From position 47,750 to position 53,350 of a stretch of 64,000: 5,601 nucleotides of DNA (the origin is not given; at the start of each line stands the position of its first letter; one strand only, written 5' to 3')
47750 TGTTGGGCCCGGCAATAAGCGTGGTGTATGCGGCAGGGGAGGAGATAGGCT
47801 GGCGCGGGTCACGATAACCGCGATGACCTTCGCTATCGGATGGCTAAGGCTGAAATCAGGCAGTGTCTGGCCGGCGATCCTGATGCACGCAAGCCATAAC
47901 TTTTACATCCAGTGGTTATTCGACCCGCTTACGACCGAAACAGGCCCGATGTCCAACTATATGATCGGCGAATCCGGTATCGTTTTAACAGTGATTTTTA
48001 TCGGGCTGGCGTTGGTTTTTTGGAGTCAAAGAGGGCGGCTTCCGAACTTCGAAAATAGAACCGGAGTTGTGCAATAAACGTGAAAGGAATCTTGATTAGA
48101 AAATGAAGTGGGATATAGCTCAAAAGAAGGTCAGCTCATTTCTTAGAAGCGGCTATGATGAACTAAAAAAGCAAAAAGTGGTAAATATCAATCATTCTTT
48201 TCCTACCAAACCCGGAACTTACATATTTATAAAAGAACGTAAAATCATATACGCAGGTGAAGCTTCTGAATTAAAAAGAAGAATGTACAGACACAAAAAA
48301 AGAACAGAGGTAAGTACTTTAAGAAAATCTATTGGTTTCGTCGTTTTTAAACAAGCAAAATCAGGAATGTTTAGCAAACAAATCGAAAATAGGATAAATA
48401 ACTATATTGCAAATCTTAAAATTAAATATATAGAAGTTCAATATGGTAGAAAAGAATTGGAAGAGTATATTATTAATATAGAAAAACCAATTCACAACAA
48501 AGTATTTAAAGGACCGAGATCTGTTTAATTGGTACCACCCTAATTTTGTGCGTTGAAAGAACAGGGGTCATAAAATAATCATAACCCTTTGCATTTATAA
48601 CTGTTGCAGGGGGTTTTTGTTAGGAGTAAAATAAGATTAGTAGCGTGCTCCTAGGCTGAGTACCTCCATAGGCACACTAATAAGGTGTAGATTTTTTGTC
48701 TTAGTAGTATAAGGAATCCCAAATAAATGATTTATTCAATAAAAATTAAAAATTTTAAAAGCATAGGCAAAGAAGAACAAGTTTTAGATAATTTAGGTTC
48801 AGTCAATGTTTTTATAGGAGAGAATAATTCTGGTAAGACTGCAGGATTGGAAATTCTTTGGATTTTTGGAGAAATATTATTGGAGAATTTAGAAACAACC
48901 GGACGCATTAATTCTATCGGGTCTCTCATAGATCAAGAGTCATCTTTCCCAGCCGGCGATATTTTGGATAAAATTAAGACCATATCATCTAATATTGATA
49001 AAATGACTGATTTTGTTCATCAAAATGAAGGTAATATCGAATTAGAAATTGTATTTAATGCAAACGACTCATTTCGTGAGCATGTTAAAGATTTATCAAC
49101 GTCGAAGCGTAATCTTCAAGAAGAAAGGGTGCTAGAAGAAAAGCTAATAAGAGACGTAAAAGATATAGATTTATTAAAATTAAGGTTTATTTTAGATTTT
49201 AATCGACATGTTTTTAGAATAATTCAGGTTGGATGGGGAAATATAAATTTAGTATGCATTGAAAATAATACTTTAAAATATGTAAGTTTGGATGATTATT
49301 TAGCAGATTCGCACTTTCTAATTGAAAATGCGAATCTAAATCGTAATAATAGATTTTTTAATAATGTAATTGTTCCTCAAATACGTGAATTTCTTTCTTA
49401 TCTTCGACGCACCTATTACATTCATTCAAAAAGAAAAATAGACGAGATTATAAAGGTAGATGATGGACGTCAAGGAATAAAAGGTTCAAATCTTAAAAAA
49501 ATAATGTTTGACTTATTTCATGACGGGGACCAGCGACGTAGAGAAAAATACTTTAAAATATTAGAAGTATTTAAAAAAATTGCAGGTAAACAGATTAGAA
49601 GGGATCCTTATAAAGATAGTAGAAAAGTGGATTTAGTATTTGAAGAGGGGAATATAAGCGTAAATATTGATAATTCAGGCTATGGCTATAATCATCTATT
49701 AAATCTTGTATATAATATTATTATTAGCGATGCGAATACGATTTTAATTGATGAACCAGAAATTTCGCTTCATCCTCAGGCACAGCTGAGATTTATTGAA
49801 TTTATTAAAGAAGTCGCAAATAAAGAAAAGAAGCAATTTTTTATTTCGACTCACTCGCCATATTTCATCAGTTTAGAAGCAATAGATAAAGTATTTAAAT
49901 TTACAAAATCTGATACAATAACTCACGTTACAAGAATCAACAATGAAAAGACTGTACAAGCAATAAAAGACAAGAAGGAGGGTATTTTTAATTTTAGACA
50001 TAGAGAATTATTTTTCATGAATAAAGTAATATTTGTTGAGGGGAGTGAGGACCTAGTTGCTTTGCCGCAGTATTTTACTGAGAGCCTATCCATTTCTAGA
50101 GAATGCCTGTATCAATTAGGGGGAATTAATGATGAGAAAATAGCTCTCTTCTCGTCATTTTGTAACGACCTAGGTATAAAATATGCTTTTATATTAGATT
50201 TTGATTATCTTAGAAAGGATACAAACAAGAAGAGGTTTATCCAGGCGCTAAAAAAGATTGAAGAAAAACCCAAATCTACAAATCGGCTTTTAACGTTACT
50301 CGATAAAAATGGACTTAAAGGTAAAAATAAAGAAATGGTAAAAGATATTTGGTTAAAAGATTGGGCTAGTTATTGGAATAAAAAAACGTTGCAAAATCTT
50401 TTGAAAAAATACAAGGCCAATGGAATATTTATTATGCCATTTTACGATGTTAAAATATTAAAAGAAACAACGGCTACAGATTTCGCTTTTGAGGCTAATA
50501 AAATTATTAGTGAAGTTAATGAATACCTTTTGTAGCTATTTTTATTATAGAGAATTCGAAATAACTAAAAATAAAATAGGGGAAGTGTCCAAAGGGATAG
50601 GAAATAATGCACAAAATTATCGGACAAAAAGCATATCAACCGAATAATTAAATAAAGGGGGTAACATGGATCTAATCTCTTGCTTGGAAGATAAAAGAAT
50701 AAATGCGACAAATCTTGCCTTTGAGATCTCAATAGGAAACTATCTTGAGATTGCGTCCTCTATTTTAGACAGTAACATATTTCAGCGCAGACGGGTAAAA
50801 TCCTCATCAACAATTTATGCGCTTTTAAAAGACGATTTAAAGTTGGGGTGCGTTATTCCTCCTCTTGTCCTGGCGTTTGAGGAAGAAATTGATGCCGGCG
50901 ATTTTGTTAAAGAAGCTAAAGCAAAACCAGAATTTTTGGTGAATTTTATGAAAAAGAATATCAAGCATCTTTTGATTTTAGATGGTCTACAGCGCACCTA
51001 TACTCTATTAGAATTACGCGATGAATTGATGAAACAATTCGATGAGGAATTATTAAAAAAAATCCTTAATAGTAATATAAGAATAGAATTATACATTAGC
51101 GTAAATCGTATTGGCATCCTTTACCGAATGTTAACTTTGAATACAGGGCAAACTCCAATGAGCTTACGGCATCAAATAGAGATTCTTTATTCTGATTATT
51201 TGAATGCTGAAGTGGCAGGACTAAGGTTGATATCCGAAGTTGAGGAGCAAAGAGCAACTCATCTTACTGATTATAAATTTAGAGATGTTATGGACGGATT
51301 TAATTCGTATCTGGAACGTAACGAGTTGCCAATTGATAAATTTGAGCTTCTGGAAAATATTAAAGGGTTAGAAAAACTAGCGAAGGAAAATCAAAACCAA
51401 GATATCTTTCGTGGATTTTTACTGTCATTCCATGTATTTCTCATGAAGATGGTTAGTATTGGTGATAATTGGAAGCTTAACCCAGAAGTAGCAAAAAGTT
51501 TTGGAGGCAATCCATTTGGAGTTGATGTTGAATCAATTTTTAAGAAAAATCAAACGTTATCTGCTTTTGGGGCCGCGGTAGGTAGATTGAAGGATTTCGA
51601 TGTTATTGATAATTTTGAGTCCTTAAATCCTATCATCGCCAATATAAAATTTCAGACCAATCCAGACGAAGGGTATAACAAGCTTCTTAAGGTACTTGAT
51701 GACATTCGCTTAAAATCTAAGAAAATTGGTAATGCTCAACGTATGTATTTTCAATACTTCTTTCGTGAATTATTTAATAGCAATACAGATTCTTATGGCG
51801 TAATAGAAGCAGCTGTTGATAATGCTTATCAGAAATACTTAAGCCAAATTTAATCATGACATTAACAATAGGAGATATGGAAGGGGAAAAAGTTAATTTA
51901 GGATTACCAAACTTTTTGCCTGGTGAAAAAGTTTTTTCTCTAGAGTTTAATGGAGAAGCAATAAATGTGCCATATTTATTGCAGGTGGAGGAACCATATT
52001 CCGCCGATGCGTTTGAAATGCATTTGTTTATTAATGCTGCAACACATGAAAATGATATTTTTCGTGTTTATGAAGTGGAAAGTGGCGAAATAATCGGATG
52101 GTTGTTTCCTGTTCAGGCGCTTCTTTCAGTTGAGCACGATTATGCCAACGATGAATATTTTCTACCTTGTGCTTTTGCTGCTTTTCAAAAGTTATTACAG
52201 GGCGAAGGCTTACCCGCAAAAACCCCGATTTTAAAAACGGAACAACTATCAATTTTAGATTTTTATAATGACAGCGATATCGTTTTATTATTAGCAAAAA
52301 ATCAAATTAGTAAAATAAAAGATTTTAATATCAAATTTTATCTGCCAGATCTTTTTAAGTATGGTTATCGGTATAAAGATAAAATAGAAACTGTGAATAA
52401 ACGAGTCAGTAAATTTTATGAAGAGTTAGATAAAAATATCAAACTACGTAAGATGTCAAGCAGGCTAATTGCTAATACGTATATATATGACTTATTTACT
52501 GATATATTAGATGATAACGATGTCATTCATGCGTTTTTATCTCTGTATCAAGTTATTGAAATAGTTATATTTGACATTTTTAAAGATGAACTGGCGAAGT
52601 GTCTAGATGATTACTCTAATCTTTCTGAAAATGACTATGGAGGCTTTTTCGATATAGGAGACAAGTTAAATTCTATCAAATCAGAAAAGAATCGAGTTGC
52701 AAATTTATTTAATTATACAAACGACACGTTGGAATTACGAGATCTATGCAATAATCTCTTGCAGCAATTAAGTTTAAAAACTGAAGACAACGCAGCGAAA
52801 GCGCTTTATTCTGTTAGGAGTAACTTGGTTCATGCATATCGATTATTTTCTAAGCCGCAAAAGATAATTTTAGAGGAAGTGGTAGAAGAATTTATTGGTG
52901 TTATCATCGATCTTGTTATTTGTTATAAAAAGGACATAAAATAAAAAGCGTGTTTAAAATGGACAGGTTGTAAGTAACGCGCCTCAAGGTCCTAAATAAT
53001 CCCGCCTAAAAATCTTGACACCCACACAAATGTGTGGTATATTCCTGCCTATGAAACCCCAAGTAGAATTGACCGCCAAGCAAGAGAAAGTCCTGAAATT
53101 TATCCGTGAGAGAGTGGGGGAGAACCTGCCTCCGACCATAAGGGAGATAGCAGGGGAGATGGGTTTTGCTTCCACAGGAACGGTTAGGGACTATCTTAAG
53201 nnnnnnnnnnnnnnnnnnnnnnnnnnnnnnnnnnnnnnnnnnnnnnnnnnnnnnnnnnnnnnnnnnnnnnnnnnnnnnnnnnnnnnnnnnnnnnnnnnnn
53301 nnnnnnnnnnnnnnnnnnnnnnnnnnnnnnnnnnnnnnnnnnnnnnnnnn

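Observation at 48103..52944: AT-rich nuclease cassette: OLD-family ATPase-TOPRIM + DUF262/ParB-like + HEPN-like protein (with a GIY-YIG neighbour), a candidate unclassified defense system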

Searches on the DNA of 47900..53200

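Call 94: search_rna_families(source=window, start=47900, end=53200, threshold=evalue, max_evalue=1)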
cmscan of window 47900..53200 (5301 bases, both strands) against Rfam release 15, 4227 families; matches with E-value up to 1: 1.
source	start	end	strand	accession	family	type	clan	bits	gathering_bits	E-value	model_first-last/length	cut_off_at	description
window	51446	51672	+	RF01259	snR63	Gene; snRNA; snoRNA; CD-box;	CL00061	16.3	50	0.47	1-255/255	no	Small nucleolar RNA snR63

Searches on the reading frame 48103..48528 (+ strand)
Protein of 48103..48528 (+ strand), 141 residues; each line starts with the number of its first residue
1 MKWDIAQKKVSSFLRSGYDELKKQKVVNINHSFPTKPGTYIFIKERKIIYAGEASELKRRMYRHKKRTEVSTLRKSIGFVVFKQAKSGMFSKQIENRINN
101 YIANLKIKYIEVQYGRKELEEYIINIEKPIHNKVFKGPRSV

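Call 3: search_protein_families(library=pfam, proteins=[window:48103-48528:+], max_evalue=1)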
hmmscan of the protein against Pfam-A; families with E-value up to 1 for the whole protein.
window:48103-48528:+ (141 aa): 5 families
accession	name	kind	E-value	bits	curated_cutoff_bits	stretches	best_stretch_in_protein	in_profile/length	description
PF20815.3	GIY_YIG_2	-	9.9e-11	42.3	22.4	1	44-132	29-134/153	GIY-YIG catalytic domain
PF01541.30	GIY-YIG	-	3.2e-06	27.8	22.6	1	37-92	2-57/78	GIY-YIG catalytic domain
PF10597.14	U5_2-snRNA_bdg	-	0.12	12.9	33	1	59-136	17-92/134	U5-snRNA binding site 2 of PrP8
PF05223.17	MecA_N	-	0.13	13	22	0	80-123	24-68/117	NTF2-like N-terminal transpeptidase domain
PF20833.2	RNase_E_G_Thio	-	0.13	12.8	26.8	0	12-54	20-62/86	RNase E/G, Thioredoxin-like domain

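Call 4: search_protein_families(library=padloc, proteins=[window:48103-48528:+], max_evalue=1)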
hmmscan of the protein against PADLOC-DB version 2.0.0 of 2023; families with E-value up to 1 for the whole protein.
window:48103-48528:+ (141 aa): 1 family
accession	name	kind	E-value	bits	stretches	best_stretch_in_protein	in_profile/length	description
PDLC04925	PDC-S14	-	0.0058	13.6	1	37-68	63-99/301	-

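Call 5: search_protein_families(library=ncbifam, proteins=[window:48103-48528:+], max_evalue=1)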
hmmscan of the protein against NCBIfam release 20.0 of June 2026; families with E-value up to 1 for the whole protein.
window:48103-48528:+ (141 aa): 10 families
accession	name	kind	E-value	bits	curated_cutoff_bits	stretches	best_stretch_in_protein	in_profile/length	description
NF011261.0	PRK14667.1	equivalog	4.7e-06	25.4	818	1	25-77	5-57/567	excinuclease ABC subunit C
TIGR00194.1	uvrC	equivalog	0.0039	15.9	285.45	1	32-73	7-52/574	excinuclease ABC subunit UvrC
NF011262.0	PRK14668.1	equivalog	0.0046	15.4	544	1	23-62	3-42/577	excinuclease ABC subunit C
NF002079.0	PRK00913.3-1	equivalog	0.0076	14.9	1013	1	41-125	50-129/496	leucyl aminopeptidase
NF007833.0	PRK10545.1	equivalog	0.02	14.1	367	1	30-84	28-85/289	excinuclease Cho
NF005905.0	PRK07883.1-3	equivalog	0.035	12.7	508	1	28-63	218-254/581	DEDD exonuclease domain-containing protein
NF001824.0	PRK00558.1-5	equivalog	0.045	12.1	451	1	31-64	12-46/652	excinuclease ABC subunit UvrC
NF005907.0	PRK07883.1-5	equivalog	0.049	12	454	1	27-61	221-256/584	DEDD exonuclease domain-containing protein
NF011260.0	PRK14666.1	equivalog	0.062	12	649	1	32-66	8-43/698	excinuclease ABC subunit C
NF005903.0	PRK07883.1-1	equivalog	0.088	11.2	1038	1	28-64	240-277/642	DEDD exonuclease domain-containing protein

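Call 78: search_protein_families(library=phrogs, proteins=[window:48103-48528:+], max_evalue=0.001)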
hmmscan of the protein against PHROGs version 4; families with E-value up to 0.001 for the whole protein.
window:48103-48528:+ (141 aa): 0 families

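Call 79: list_cluster_members(proteins=[window:48103-48528:+, window:48727-50535:+, window:50666-51853:+])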
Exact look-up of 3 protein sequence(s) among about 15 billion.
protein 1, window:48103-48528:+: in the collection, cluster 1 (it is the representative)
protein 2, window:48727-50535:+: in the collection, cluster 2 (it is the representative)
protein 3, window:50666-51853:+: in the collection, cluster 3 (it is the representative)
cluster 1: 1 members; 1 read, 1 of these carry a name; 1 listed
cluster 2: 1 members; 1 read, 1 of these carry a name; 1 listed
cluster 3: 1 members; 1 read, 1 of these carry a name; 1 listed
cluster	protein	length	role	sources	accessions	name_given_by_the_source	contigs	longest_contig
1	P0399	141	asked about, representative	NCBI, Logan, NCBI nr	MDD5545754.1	MAG: GIY-YIG nuclease family protein [Candidatus Omnitrophica bacterium] | GIY-YIG nuclease family protein [Candidatus Omnitrophota bacterium]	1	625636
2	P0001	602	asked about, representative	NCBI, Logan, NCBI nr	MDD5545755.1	MAG: AAA family ATPase [Candidatus Omnitrophica bacterium] | AAA family ATPase [Candidatus Omnitrophota bacterium]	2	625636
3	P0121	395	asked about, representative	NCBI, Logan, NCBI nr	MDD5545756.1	MAG: hypothetical protein PHO67_01155 [Candidatus Omnitrophica bacterium] | hypothetical protein [Candidatus Omnitrophota bacterium]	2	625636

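Call 90: search_dna_similar(query=window:48103-48528:+, collection=phages, mode=protein, max_evalue=0.001, max_rows=8)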
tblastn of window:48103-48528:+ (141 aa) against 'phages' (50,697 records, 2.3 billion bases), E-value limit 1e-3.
No match.
